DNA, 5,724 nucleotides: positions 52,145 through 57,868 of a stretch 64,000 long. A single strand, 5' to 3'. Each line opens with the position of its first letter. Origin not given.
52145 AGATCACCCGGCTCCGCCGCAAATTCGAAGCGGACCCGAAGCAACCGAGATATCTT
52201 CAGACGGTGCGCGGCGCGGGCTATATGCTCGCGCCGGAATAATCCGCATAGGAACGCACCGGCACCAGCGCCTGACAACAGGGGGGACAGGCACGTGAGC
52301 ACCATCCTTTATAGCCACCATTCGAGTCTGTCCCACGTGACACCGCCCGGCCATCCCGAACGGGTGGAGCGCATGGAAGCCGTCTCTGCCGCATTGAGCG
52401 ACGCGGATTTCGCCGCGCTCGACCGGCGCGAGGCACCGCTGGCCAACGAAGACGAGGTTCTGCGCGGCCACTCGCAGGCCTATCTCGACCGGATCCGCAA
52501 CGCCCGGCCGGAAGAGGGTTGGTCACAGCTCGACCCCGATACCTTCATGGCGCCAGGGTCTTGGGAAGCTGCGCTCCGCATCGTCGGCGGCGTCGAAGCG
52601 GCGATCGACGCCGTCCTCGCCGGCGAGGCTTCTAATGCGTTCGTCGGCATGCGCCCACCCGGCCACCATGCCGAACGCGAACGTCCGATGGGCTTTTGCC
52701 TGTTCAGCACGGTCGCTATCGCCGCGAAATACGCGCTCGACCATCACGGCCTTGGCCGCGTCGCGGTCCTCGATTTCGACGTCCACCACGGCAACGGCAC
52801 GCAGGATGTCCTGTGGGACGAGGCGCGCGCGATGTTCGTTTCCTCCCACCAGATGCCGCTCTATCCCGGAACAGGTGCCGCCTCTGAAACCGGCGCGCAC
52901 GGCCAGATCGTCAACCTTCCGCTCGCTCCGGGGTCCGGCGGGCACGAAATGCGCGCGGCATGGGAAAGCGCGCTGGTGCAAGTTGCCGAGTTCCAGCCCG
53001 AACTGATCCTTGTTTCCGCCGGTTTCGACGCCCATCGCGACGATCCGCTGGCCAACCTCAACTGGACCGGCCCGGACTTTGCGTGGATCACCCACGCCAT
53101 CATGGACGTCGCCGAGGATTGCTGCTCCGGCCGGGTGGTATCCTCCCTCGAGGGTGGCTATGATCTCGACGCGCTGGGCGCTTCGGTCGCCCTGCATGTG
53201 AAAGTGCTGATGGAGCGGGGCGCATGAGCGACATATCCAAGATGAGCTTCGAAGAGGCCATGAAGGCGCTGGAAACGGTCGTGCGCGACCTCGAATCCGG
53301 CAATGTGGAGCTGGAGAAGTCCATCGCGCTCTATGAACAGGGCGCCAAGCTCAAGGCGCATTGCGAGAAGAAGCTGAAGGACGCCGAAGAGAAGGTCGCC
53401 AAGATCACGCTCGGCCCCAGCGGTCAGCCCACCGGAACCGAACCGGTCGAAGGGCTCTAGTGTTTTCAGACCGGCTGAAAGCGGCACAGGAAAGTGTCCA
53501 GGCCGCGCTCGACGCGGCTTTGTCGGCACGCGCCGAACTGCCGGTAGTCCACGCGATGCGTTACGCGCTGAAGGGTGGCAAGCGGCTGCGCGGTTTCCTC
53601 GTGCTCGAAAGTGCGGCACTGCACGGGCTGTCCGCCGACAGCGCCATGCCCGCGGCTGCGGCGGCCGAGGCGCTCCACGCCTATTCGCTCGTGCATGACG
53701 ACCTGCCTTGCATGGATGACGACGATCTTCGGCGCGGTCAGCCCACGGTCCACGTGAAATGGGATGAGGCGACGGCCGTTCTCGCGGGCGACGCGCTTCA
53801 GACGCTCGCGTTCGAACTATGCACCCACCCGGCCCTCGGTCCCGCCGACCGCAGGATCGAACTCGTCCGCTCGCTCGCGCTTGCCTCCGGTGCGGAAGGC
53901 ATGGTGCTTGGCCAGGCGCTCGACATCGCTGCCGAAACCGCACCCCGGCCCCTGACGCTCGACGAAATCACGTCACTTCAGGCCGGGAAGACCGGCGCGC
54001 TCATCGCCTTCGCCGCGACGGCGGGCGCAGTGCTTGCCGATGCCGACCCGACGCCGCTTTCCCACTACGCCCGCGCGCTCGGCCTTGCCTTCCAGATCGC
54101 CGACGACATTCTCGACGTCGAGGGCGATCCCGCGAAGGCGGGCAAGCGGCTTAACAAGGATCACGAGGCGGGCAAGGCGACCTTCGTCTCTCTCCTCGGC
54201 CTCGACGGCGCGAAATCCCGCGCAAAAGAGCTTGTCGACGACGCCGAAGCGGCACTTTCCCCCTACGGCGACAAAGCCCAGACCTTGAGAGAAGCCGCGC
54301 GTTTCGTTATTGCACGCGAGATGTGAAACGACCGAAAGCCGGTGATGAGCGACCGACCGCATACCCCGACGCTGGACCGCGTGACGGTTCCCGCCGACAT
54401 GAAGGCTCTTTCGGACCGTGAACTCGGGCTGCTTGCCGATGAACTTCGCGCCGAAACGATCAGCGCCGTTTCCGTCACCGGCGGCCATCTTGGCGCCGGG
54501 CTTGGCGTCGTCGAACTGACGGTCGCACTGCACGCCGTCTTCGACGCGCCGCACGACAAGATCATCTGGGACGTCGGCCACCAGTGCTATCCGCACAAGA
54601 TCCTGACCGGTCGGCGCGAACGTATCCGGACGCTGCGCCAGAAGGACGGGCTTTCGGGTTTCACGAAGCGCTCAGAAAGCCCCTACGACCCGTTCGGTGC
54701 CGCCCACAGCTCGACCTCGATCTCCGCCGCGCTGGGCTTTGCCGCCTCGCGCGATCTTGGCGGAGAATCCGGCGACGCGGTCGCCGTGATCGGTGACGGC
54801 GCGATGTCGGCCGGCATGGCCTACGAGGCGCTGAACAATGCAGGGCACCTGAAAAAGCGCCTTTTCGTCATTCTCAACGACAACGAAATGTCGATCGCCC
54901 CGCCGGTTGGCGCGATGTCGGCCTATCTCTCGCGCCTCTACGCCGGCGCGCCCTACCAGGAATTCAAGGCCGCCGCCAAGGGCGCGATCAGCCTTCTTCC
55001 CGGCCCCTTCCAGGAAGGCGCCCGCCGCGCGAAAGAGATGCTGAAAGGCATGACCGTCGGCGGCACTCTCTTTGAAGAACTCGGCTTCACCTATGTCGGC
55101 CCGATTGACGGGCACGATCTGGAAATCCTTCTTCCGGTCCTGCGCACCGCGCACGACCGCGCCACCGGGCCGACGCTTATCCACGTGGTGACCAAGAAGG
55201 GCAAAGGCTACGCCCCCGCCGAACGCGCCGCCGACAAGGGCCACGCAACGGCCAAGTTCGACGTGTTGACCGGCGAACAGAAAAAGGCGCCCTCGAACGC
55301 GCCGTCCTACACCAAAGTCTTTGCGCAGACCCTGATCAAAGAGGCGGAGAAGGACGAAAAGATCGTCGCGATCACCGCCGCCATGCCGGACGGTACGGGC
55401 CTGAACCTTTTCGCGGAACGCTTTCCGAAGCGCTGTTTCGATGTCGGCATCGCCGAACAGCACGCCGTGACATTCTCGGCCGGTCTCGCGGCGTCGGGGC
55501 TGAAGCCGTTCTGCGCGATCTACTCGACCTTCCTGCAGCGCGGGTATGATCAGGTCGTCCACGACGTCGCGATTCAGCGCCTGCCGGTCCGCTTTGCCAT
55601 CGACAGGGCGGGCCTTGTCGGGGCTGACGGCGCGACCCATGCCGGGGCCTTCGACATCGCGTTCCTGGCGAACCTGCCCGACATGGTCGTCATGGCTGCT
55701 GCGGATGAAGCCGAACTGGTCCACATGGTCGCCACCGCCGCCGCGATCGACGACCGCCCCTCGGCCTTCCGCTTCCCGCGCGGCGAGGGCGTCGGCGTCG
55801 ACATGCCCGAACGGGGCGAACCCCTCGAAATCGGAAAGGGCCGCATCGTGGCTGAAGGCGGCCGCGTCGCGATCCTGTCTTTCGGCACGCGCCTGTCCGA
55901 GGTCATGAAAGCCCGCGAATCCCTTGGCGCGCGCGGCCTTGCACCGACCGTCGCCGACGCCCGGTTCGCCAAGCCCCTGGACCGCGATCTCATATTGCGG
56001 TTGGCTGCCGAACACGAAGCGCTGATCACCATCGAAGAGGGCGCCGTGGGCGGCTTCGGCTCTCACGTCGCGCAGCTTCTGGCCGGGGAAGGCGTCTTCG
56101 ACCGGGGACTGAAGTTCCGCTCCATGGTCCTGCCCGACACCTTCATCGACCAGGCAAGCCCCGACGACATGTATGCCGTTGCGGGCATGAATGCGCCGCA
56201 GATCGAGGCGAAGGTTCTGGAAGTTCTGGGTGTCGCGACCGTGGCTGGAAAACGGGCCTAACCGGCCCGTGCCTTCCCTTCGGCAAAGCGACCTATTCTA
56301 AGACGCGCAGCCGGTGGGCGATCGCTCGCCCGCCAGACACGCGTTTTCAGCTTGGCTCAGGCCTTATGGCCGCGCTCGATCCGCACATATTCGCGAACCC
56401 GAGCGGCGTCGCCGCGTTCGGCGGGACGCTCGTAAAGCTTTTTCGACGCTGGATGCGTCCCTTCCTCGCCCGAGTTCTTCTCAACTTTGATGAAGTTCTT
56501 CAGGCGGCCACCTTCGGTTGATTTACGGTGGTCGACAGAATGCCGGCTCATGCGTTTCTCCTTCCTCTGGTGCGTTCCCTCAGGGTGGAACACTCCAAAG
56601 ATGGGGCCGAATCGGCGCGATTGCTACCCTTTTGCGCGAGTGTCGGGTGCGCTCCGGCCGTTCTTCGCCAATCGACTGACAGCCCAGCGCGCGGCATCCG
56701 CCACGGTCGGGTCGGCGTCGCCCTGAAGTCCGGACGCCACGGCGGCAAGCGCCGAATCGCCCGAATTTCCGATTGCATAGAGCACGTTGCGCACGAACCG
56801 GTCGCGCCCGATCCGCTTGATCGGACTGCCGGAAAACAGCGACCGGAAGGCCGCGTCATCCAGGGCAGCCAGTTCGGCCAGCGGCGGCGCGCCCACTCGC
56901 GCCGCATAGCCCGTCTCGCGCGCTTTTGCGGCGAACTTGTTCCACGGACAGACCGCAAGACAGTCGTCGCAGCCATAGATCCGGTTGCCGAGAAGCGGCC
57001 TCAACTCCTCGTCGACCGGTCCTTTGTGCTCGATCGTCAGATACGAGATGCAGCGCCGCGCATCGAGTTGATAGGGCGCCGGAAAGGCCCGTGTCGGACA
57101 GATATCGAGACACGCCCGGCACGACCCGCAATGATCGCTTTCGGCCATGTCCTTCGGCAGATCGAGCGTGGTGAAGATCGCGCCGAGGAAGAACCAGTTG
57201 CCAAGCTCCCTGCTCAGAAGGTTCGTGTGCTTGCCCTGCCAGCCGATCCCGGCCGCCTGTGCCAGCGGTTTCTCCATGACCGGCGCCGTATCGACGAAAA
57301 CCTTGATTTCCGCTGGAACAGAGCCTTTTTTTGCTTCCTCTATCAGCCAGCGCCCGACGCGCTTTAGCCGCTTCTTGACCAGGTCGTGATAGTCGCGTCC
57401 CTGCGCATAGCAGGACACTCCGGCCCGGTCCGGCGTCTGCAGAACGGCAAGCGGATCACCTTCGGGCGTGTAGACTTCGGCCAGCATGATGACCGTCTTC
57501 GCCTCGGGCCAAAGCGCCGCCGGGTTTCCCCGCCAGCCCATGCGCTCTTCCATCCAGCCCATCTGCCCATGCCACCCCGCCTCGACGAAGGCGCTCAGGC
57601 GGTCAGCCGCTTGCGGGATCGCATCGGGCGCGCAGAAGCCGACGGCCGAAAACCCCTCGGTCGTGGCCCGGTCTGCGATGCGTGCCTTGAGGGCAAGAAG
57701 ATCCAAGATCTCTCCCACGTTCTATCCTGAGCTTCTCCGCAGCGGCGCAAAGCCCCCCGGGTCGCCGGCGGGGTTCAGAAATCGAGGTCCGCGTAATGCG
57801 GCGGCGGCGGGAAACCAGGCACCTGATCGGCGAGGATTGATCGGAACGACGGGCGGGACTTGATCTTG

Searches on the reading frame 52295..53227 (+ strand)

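Call 92: search_protein_families(library=pfam, proteins=[window:52295-53227:+], max_evalue=0.00001)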
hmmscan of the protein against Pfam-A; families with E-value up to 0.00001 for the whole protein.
window:52295-53227:+ (310 aa): 1 family
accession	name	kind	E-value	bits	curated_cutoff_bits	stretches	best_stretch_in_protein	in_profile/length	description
PF00850.24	Hist_deacetyl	-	8.6e-88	294.9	27.9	1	20-305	1-298/298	Histone deacetylase domain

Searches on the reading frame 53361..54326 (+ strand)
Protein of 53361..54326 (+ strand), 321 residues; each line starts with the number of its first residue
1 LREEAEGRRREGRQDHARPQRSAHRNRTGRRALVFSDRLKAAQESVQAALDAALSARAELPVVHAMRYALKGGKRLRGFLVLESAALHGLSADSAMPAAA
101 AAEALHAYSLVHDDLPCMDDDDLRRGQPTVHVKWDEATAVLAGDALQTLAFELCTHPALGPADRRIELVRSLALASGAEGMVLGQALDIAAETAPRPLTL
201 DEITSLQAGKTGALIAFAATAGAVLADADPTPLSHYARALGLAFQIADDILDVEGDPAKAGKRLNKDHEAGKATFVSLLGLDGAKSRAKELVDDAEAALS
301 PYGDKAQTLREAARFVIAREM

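Call 92: search_protein_families(library=pfam, proteins=[window:53361-54326:+], max_evalue=0.00001)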
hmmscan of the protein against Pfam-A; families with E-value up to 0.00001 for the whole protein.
window:53361-54326:+ (321 aa): 1 family
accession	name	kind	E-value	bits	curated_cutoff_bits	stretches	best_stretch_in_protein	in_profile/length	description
PF00348.22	polyprenyl_synt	-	2.1e-52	178.3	27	1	64-291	6-229/251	Polyprenyl synthetase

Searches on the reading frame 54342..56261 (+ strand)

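Call 92: search_protein_families(library=pfam, proteins=[window:54342-56261:+], max_evalue=0.00001)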
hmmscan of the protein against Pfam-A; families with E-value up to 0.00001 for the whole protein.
window:54342-56261:+ (639 aa): 3 families
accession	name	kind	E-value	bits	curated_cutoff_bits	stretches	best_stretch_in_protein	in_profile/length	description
PF13292.11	DXP_synthase_N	-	2.9e-116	388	21.2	1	11-284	1-274/274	1-deoxy-D-xylulose-5-phosphate synthase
PF02779.29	Transket_pyr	-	2.4e-46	158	27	1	321-482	3-171/174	Transketolase, pyrimidine binding domain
PF02780.25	Transketolase_C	-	6.9e-28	97.5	25.9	1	498-621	1-124/124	Transketolase, C-terminal domain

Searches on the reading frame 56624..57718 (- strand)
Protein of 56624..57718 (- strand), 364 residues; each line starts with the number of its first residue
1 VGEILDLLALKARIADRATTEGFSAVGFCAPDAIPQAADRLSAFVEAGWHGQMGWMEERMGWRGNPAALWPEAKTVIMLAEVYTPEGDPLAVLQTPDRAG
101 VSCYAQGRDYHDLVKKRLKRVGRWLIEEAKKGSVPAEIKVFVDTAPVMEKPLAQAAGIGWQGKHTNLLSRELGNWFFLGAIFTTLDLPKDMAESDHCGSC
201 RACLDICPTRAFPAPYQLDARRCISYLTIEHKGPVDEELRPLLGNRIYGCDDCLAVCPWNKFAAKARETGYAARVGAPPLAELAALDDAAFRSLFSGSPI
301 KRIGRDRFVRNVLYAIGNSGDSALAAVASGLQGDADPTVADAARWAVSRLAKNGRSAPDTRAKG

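Call 92: search_protein_families(library=pfam, proteins=[window:56624-57718:-], max_evalue=0.00001)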
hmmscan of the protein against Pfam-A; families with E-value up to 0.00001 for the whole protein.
window:56624-57718:- (364 aa): 2 families
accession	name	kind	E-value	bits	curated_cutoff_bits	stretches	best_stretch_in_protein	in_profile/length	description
PF13484.11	Fer4_16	-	3.2e-23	82.7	30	1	196-260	1-66/66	4Fe-4S double cluster binding domain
PF08331.15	QueG_DUF1730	-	2.1e-21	76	25.1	1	63-144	1-77/77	Epoxyqueuosine reductase QueG, DUF1730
